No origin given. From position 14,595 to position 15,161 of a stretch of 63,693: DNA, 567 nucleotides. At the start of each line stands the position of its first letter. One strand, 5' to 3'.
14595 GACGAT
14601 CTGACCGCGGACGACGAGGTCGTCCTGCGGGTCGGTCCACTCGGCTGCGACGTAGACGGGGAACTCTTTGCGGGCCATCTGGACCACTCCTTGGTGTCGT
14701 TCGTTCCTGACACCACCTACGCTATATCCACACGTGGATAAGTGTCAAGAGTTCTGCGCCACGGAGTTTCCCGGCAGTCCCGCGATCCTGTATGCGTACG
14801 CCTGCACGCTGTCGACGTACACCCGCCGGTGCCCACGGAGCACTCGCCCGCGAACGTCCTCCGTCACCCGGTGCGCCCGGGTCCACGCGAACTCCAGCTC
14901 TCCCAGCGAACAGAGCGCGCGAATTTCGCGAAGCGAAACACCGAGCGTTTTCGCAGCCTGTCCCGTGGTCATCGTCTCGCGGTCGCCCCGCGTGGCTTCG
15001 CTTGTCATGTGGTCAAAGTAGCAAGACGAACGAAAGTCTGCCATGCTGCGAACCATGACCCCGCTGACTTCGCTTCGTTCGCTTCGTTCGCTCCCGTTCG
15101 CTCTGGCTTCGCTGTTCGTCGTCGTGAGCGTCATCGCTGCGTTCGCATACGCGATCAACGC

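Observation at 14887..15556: TTCGC/GCGAA-dense island 1 spans two divergent genes and their promoter region and is written with rare codons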

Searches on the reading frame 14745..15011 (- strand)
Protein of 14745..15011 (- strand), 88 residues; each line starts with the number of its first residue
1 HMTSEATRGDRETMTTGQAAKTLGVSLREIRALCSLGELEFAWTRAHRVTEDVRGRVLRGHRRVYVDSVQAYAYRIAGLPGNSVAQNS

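Call 6: search_protein_families(library=pfam, proteins=[window:14745-15011:-], max_evalue=0.01)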
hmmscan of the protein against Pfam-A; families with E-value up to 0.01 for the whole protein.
window:14745-15011:- (88 aa): 1 family
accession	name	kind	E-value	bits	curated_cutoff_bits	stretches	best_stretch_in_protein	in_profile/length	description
PF12728.13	HTH_17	-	3.1e-05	24.6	27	1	14-72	2-46/51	Helix-turn-helix domain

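Call 11: search_protein_families(library=phrogs, proteins=[window:14745-15011:-], max_evalue=0.001)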
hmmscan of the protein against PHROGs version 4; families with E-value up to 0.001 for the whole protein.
window:14745-15011:- (88 aa): 1 family
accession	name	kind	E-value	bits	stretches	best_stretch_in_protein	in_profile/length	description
phrog_2907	-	integration and excision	0.00082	20.8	1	11-49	4-42/117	excisionase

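Call 12: search_protein_families(library=ncbifam, proteins=[window:14745-15011:-], max_evalue=0.001)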
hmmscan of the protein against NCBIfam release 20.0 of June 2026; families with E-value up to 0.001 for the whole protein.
window:14745-15011:- (88 aa): 1 family
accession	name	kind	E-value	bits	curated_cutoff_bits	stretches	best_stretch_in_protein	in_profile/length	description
TIGR01764.1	excise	domain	8.9e-06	26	28.8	1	13-47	1-35/49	excisionase family DNA-binding protein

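Call 49: search_solved_structures(query=window:14748-15008:-, max_evalue=10, show_alignments=3)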
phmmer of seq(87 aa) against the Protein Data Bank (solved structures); distinct sequences matched with E-value up to 10: 3.
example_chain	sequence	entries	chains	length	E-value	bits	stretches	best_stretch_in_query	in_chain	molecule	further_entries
5mrc_66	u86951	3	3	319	0.68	13.8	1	13-53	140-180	mS45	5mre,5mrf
8ux4_AF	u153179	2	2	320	0.69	13.8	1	13-53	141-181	Small ribosomal subunit protein mS45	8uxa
8d8j_6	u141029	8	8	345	0.73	13.7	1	13-53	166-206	37S ribosomal protein S35, mitochondrial | Small ribosomal subunit protein mS45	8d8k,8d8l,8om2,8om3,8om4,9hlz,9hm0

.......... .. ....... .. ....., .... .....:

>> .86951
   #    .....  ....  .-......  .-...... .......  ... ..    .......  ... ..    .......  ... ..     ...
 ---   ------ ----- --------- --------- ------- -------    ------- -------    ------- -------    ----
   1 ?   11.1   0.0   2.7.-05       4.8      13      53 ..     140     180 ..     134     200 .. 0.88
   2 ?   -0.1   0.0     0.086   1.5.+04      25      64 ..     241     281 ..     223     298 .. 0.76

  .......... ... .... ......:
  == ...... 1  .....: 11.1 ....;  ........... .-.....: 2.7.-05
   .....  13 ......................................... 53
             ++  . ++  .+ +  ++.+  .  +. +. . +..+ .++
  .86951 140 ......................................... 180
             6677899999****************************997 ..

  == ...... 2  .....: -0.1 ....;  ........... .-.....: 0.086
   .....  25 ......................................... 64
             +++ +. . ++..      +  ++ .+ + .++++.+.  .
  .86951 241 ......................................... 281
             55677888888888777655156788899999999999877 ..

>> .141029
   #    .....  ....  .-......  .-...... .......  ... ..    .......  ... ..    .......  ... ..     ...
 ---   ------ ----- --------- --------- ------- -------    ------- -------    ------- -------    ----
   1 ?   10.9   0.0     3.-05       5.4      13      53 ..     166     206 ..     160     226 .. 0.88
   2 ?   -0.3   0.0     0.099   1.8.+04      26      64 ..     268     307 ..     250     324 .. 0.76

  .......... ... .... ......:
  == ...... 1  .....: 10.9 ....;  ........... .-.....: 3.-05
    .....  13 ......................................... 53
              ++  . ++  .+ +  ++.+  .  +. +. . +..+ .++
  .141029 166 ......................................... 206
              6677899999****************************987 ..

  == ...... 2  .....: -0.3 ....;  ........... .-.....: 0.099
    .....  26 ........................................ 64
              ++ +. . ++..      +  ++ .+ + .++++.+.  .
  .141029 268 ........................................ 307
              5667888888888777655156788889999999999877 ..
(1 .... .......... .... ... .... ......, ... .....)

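Call 54: search_solved_structures(query=A2, max_evalue=10, show_alignments=3)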
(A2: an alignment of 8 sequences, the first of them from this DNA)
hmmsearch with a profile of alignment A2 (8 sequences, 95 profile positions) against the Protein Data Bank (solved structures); distinct sequences matched with E-value up to 10: 18.
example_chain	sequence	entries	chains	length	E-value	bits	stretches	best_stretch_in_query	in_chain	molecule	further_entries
8vd6_A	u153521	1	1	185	3.3e-10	43.2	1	13-42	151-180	CAP REPEAT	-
4j2n_A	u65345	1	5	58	0.011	19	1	17-44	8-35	Gp37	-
6ama_A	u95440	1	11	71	0.041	17.2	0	8-44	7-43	Putative DNA-binding protein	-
6amk_A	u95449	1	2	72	0.14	15.6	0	58-78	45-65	Putative DNA-binding protein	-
2x48_A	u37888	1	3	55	0.19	15.1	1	11-37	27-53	CAG38821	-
4lhf_A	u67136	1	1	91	0.2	15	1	19-42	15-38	Regulatory protein cox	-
5i41_B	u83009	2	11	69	0.23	14.9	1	15-47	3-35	Chromosome-anchoring protein RacA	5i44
3tgn_A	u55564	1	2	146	0.25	14.7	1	13-50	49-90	Adc operon repressor AdcR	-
8jbs_A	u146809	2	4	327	0.35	14.3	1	11-47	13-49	Putative cobalamin binding protein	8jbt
1lcc_A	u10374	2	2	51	0.5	13.8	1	17-50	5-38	Lac Repressor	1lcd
7nad_n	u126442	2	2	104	0.55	13.6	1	1-37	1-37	Pescadillo homolog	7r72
1lqc_A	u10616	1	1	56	0.62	13.5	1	17-50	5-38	LAC REPRESSOR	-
3oio_A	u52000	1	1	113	0.67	13.4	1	12-39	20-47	Transcriptional regulator (AraC-type DNA-binding domain-containing proteins)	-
30ga_I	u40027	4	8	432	0.71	13.3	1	14-48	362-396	TniQ.1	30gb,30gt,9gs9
9deh_A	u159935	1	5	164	0.97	12.8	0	20-40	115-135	Win31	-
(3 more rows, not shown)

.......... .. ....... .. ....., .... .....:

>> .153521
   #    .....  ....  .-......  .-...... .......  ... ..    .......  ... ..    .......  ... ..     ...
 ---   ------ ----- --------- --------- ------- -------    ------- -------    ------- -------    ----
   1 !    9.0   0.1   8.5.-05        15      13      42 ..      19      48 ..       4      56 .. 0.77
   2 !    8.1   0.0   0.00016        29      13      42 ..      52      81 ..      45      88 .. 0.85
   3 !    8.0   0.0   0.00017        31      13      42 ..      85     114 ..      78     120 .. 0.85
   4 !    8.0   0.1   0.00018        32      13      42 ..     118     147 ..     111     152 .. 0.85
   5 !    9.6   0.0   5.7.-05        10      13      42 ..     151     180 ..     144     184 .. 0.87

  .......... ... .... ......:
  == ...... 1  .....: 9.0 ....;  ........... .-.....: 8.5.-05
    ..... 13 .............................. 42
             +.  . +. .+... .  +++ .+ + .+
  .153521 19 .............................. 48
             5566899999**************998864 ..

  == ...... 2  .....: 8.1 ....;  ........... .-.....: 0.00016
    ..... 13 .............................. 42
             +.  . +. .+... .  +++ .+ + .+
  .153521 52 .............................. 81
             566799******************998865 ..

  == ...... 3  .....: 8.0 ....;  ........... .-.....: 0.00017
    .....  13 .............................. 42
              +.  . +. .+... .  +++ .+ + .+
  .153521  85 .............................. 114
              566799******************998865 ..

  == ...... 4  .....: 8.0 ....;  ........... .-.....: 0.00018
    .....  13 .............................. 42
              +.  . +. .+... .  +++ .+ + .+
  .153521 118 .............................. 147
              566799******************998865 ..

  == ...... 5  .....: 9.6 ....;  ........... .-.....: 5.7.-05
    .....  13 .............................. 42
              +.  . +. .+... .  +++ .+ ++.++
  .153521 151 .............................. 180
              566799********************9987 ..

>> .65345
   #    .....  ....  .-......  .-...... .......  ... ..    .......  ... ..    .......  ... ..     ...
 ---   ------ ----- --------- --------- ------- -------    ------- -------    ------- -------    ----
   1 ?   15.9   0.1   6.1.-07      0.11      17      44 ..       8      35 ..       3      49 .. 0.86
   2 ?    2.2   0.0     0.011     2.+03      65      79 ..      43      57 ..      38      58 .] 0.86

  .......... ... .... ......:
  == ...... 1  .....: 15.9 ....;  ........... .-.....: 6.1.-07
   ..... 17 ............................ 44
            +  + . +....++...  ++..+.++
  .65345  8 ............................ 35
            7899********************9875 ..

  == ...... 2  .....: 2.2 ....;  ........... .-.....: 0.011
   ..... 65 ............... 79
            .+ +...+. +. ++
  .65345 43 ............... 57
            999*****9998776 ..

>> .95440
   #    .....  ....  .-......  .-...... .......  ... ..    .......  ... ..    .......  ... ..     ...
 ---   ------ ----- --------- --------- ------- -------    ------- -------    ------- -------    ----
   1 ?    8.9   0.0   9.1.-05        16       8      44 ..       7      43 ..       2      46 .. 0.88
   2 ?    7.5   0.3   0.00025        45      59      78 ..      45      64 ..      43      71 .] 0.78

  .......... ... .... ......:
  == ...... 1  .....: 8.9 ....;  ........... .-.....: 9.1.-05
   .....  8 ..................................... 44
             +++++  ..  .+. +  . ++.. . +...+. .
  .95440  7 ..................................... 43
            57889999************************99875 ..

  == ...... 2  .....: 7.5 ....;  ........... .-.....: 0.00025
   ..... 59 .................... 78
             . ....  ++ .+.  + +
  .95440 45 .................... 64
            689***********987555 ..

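Call 56: find_homologous_proteins(query=window:14745-15011:-, max_evalue=0.001)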
Query window:14745-15011:- (88 aa): 1 proteins with E <= 0.001 among 1 candidates.
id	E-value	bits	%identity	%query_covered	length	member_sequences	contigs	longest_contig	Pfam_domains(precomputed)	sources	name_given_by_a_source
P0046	2.7e-49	182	100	99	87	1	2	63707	PF12728.14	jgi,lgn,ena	-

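Call 62: predict_structure(protein=window:14745-15011:-)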
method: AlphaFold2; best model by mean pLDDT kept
length: 88 residues; sequences in the alignment: 1
mean_pLDDT: 50.8   pTM: 0.36
mean pLDDT of the five models: 50.8, 50.7, 46.4, 44.8, 41.7
residues with pLDDT >= 90: 0; 70-90: 0; 50-70: 51; < 50: 37
segments of 3 or more residues with pLDDT < 50: 1-3, 48-66, 80-88
pLDDT, mean of each block of 10 residues (from residue 1): 47 57 59 59 53 43 47 52 38
secondary structure, 60 per line:
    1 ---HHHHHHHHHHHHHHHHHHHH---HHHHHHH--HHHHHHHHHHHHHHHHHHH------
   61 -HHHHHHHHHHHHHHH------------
elements in order: H4-23 H27-33 H36-54 H62-76

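Call 70: search_protein_representatives(protein=window:14745-15011:-)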
Query: 88 residues. Proteins with E-value up to 0.001 (for the whole library): 39; up to 1e-10: 10; up to 1e-30: 0. The best 39 are listed.
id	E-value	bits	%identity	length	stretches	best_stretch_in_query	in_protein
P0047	1.3e-19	86.1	46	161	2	4-73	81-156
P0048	6.6e-19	83.8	57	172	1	8-77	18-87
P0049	8.4e-17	77.1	46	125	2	3-78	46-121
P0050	2.1e-15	72.7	57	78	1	14-76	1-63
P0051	2.4e-15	72.5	51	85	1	3-78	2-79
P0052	5.7e-14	68.1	56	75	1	14-77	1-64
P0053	5.0e-13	65.2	43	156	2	11-75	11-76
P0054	4.3e-12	62.2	45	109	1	6-79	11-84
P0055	8.5e-12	61.2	47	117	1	6-80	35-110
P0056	3.4e-11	59.3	50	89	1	5-74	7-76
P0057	1.8e-10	57.0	50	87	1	11-76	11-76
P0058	3.5e-10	56.1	48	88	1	9-77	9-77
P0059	5.6e-10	55.4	53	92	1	10-76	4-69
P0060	8.0e-10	55.0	51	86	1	20-76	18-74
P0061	1.8e-09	53.9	52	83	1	14-82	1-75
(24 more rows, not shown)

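Call 79: find_related_loci(query=A3, collection=viral_contigs, flank=5000)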
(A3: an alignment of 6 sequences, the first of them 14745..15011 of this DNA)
Query A3 (88 aa) in viral_contigs; peptide patterns used: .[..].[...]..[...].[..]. (x = any residue, [..] = any of these).
131 stretches matched a pattern; 27 encode a relative of the query (tblastn E <= 1e-3); 27 distinct loci.
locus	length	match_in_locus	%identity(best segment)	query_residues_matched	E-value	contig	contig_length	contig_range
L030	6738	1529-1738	33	11-85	3e-6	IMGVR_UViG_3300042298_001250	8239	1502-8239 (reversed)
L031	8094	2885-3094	33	11-85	3e-6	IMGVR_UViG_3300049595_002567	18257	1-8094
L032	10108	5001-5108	45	1-40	9e-6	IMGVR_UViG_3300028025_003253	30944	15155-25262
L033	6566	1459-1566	45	1-40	9e-6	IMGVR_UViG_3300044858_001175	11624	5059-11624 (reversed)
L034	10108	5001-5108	45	1-40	9e-6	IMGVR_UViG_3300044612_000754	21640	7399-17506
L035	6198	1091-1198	45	1-40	9e-6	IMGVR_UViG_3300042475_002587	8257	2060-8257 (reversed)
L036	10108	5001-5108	45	1-40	9e-6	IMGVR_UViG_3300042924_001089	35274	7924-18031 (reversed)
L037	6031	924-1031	45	1-40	9e-6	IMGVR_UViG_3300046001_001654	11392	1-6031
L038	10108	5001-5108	45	1-40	9e-6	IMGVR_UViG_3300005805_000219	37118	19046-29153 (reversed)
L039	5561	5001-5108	45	1-40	9e-6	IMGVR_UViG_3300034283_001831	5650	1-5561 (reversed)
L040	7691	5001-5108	45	1-40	9e-6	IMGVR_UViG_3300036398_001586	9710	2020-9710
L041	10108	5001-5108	45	1-40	9e-6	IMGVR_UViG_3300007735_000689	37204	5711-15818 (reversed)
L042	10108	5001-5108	45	1-40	9e-6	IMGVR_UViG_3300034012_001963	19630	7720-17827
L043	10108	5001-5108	45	1-40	1e-5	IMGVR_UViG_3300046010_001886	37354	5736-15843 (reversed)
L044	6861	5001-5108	45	1-40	1e-5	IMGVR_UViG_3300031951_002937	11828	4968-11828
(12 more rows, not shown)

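Call 82: find_encoding_contigs(protein=P0048, flank=5000, max_places=2)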
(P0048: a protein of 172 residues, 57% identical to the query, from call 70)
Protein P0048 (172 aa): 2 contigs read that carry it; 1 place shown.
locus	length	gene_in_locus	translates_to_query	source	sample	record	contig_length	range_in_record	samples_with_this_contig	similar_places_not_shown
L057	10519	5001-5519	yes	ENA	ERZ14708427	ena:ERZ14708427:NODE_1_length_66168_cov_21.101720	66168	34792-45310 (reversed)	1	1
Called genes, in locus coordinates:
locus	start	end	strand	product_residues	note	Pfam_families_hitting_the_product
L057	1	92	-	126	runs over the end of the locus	-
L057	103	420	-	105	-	-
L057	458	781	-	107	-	-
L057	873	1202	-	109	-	-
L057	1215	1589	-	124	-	-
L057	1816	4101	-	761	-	-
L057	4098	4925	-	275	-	-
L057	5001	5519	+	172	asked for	PF12728:HTH_17 (weak)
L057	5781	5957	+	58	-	-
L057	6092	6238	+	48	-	-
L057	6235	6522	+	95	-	-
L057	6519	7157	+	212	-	-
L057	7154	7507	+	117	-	-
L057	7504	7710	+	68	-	-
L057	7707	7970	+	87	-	-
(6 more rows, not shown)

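Call 83: find_encoding_contigs(protein=P0057, flank=5000, max_places=2)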
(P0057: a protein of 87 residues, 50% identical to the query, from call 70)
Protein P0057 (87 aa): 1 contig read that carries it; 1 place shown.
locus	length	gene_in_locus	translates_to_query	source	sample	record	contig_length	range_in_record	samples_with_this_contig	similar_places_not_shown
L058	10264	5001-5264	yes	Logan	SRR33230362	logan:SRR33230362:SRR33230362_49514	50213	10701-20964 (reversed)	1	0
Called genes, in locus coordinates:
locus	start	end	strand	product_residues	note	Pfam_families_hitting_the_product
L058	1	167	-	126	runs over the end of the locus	-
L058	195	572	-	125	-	-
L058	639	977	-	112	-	-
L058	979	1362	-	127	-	-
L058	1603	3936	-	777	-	-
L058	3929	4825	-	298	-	-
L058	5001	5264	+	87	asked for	PF12728:HTH_17 (weak)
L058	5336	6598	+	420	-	-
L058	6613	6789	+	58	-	-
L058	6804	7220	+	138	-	-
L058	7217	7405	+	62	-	-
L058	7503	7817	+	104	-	-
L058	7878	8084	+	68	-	-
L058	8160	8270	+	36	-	-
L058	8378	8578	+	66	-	-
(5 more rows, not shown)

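Call 84: find_encoding_contigs(protein=P0053, flank=5000, max_places=2)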
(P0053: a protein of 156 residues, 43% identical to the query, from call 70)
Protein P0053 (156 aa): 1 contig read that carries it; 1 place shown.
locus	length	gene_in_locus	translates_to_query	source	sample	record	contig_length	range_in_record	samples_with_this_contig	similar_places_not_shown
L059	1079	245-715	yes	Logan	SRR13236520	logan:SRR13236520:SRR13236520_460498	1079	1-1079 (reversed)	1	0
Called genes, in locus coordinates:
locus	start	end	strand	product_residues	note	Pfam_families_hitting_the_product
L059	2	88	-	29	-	?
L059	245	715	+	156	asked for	PF21531:Rv2175c_wHTH (faint), PF00376:MerR (faint), PF04545:Sigma70_r4 (faint), PF12728:HTH_17 (weak), PF13518:HTH_28 (faint), PF13338:AbiEi_4 (weak), PF12728:HTH_17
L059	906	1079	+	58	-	?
